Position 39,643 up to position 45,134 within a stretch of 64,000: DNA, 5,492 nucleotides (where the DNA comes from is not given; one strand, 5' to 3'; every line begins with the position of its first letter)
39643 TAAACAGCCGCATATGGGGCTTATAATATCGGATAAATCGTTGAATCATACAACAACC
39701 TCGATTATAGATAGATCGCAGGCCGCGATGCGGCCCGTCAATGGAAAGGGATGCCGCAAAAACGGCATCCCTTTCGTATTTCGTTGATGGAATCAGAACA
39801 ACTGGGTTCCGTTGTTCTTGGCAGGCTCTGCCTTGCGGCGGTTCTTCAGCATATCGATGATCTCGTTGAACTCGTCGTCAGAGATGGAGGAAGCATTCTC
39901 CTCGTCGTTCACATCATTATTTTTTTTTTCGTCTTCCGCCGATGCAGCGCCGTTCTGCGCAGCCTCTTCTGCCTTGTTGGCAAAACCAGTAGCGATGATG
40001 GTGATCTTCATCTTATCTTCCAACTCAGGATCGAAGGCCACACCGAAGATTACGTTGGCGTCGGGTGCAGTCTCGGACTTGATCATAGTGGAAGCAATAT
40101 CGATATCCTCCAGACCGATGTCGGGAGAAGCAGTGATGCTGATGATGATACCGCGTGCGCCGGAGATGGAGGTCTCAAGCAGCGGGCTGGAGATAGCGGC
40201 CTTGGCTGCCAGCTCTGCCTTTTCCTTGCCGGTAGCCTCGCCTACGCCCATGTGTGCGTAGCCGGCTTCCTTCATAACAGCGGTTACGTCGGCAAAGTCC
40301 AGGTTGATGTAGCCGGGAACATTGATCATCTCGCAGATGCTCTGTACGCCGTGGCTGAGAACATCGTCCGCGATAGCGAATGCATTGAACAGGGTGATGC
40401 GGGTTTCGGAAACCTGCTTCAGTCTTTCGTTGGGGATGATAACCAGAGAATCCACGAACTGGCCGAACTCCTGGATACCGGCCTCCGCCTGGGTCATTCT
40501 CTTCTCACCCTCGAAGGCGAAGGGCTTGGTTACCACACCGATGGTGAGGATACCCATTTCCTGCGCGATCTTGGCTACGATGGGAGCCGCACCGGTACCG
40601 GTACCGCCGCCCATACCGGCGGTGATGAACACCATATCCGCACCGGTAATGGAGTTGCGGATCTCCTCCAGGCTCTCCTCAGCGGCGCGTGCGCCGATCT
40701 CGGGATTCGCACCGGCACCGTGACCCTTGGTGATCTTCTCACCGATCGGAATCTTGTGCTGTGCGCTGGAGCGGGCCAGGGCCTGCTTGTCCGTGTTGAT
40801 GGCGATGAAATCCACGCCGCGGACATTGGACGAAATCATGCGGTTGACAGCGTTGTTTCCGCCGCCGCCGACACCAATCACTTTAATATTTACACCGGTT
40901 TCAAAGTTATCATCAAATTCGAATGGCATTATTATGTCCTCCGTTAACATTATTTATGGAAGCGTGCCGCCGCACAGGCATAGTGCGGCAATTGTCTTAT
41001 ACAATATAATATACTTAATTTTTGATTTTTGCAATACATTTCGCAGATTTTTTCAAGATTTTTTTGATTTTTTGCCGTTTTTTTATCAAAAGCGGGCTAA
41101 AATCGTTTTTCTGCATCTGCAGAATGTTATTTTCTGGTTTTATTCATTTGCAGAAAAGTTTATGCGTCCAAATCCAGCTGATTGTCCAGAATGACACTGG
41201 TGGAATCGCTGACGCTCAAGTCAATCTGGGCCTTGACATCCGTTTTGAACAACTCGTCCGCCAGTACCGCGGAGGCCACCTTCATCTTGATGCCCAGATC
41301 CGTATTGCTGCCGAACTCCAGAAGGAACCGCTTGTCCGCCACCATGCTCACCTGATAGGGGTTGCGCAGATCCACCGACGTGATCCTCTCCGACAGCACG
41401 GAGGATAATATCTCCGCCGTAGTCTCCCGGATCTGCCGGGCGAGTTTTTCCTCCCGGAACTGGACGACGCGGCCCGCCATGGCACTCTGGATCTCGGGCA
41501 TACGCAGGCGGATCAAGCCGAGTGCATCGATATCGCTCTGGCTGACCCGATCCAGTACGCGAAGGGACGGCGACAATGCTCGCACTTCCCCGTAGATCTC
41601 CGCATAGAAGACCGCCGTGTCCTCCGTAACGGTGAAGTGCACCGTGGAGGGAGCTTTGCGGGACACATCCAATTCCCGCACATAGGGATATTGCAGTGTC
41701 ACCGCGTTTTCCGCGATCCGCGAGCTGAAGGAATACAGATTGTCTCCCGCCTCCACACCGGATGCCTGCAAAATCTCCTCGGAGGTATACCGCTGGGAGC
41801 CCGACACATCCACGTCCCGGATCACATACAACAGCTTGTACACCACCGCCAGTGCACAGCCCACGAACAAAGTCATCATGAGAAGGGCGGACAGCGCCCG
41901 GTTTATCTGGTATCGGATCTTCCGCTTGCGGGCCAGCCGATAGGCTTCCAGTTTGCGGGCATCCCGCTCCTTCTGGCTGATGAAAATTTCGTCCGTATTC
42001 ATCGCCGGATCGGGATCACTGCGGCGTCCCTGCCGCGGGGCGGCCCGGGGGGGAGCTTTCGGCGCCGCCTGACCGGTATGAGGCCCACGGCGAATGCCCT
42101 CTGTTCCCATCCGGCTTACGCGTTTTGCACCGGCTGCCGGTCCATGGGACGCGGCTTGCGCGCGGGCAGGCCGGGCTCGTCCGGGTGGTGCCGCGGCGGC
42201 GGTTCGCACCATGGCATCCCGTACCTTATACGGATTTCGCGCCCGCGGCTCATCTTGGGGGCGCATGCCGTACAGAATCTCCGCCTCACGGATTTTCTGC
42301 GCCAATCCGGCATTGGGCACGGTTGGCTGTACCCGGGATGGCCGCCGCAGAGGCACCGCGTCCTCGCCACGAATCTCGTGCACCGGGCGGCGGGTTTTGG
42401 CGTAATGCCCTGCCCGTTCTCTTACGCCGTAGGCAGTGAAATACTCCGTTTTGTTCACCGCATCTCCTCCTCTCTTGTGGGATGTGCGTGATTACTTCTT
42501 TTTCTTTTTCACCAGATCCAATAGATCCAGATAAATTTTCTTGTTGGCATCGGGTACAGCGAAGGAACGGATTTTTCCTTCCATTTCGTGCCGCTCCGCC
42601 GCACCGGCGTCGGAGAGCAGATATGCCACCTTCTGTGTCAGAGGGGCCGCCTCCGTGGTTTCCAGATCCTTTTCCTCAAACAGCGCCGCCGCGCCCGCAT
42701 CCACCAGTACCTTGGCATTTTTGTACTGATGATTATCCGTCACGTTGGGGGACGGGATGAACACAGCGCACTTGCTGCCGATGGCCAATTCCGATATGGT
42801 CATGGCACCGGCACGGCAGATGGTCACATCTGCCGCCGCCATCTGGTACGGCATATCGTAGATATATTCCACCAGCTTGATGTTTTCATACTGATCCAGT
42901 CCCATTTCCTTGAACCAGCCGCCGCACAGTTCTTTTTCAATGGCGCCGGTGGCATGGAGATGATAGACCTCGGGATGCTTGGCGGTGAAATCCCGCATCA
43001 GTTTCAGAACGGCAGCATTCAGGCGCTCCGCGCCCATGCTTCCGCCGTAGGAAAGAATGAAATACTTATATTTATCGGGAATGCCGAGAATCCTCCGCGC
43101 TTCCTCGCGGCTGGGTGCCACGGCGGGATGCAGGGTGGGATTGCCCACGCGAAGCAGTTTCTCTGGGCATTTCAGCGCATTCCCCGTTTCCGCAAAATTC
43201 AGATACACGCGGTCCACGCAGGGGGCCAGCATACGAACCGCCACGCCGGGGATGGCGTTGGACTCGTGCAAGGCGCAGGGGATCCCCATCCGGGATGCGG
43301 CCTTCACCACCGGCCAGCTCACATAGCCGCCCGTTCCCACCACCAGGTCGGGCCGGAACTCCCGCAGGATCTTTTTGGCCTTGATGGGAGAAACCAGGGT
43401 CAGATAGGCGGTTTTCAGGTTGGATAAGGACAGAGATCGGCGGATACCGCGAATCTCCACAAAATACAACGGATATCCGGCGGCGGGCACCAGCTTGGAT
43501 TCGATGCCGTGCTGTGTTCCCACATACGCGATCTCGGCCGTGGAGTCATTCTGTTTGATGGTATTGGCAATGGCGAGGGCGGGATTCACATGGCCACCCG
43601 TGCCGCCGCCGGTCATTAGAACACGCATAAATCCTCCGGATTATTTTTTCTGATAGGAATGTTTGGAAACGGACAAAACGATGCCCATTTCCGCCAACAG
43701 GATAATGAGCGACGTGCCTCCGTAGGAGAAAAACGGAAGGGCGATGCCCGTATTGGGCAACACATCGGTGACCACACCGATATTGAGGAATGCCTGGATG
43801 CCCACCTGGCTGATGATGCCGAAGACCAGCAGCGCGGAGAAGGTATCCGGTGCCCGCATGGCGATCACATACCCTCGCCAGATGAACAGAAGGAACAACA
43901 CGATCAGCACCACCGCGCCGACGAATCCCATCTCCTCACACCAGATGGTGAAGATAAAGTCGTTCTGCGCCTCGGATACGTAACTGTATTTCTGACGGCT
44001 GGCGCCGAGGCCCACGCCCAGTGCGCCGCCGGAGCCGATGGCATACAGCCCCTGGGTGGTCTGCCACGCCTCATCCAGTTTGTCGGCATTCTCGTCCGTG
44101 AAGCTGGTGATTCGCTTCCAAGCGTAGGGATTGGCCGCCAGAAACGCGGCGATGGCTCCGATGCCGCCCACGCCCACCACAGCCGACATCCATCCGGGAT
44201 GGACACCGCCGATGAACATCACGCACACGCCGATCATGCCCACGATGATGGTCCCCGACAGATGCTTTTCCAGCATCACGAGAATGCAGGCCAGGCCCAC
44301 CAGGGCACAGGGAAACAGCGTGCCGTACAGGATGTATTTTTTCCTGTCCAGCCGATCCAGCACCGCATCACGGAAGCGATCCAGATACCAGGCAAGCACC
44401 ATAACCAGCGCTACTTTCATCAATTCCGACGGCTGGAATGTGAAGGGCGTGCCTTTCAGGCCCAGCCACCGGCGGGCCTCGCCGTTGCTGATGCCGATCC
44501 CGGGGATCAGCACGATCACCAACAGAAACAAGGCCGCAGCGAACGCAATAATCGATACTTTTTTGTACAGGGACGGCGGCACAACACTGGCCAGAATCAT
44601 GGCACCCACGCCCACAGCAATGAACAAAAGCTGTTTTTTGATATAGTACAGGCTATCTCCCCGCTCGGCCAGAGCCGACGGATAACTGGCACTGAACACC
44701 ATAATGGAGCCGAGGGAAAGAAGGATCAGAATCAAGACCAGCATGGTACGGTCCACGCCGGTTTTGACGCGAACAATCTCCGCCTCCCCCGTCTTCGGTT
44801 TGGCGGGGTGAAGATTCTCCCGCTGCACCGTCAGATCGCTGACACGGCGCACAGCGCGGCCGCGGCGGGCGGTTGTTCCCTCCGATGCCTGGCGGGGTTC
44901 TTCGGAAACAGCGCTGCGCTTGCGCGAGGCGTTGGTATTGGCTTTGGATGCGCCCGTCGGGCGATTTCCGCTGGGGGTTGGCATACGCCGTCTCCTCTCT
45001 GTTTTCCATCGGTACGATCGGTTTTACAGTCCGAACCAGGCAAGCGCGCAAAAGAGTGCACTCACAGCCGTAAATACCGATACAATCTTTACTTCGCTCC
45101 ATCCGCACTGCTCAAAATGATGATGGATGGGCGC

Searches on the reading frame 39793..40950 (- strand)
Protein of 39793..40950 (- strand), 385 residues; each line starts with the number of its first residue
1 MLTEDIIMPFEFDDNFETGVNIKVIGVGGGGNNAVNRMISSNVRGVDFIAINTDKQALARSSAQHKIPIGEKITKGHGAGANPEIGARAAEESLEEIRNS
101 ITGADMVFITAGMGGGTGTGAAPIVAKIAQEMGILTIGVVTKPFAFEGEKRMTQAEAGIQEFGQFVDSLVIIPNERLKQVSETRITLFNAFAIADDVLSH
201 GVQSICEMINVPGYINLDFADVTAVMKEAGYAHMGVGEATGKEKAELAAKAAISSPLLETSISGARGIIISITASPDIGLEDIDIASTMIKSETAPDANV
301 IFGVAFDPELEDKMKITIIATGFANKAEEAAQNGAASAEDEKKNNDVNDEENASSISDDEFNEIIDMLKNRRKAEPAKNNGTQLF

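Call 10: search_protein_families(library=ncbifam, proteins=[window:39793-40950:-], max_evalue=1e-10)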
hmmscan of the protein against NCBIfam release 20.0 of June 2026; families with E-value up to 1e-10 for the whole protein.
window:39793-40950:- (385 aa): 1 family
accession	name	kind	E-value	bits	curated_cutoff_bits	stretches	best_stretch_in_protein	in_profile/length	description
TIGR00065.1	ftsZ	equivalog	3.9e-124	414.5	295.2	1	19-344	17-345/353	cell division protein FtsZ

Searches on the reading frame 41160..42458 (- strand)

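Call 10: search_protein_families(library=ncbifam, proteins=[window:41160-42458:-], max_evalue=1e-10)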
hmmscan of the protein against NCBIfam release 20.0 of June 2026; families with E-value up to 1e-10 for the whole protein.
window:41160-42458:- (432 aa): 0 families

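Call 26: search_protein_families(library=pfam, proteins=[window:41160-42458:-], max_evalue=0.0001)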
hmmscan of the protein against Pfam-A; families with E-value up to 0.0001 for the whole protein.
window:41160-42458:- (432 aa): 1 family
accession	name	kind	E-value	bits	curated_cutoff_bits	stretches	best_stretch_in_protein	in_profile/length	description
PF08478.15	POTRA_1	-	7.9e-12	45.7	23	1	213-279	3-68/69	POTRA domain, FtsQ-type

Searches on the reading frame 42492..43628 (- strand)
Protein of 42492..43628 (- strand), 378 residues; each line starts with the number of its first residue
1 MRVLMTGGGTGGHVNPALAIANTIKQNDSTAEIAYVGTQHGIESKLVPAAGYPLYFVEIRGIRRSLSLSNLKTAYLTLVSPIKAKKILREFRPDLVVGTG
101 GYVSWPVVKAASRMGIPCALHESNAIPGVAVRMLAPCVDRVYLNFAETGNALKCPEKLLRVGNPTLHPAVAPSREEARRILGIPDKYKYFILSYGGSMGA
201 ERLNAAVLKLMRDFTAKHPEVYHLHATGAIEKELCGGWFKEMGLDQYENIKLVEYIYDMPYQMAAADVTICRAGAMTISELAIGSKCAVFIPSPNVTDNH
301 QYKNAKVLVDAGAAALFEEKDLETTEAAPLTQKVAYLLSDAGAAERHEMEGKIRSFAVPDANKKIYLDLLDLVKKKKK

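Call 10: search_protein_families(library=ncbifam, proteins=[window:42492-43628:-], max_evalue=1e-10)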
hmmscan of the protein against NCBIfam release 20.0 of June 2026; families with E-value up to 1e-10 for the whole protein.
window:42492-43628:- (378 aa): 2 families
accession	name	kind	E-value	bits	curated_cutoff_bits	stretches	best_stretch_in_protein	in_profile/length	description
TIGR01133.1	murG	equivalog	1.7e-76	257.5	250.25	1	1-366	6-350/353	undecaprenyldiphospho-muramoylpentapeptide beta-N-acetylglucosaminyltransferase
NF009102.0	PRK12446.1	equivalog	1.9e-40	138.9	339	1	2-325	3-313/352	undecaprenyldiphospho-muramoylpentapeptide beta-N-acetylglucosaminyltransferase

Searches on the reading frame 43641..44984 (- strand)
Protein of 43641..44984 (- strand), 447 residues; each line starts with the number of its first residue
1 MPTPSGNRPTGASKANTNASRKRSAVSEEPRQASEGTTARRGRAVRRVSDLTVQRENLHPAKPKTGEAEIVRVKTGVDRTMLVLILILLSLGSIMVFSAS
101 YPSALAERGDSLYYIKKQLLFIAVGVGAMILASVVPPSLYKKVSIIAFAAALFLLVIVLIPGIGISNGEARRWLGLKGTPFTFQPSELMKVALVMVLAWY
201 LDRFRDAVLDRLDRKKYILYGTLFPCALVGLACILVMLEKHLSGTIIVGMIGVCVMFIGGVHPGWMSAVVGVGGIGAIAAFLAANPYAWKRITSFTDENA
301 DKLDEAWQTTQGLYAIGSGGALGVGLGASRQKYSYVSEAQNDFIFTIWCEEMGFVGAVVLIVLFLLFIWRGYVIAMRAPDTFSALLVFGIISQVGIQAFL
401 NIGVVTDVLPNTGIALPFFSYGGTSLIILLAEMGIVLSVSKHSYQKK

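Call 10: search_protein_families(library=ncbifam, proteins=[window:43641-44984:-], max_evalue=1e-10)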
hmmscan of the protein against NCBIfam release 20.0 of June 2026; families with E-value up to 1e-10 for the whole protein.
window:43641-44984:- (447 aa): 6 families
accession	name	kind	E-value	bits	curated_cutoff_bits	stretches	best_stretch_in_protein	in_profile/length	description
TIGR02614.1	ftsW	equivalog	4.1e-106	355.1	337.5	1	78-442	1-356/357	putative lipid II flippase FtsW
TIGR02615.1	spoVE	exception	5.4e-98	328.7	448.8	1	79-441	2-354/354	stage V sporulation protein E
TIGR02210.1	rodA_shape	equivalog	4.9e-78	262.7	336.7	1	78-443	1-356/357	rod shape-determining protein RodA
NF008042.0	PRK10774.1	equivalog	7.6e-54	183.2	493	1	77-439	35-388/405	cell division protein FtsW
NF008060.0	PRK10794.1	equivalog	8.1e-51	173.1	590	1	73-442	12-362/370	peptidoglycan glycosyltransferase MrdB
NF037961.1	RodA_shape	subfamily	3.4e-39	135.4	150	2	303-431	270-399/415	rod shape-determining protein RodA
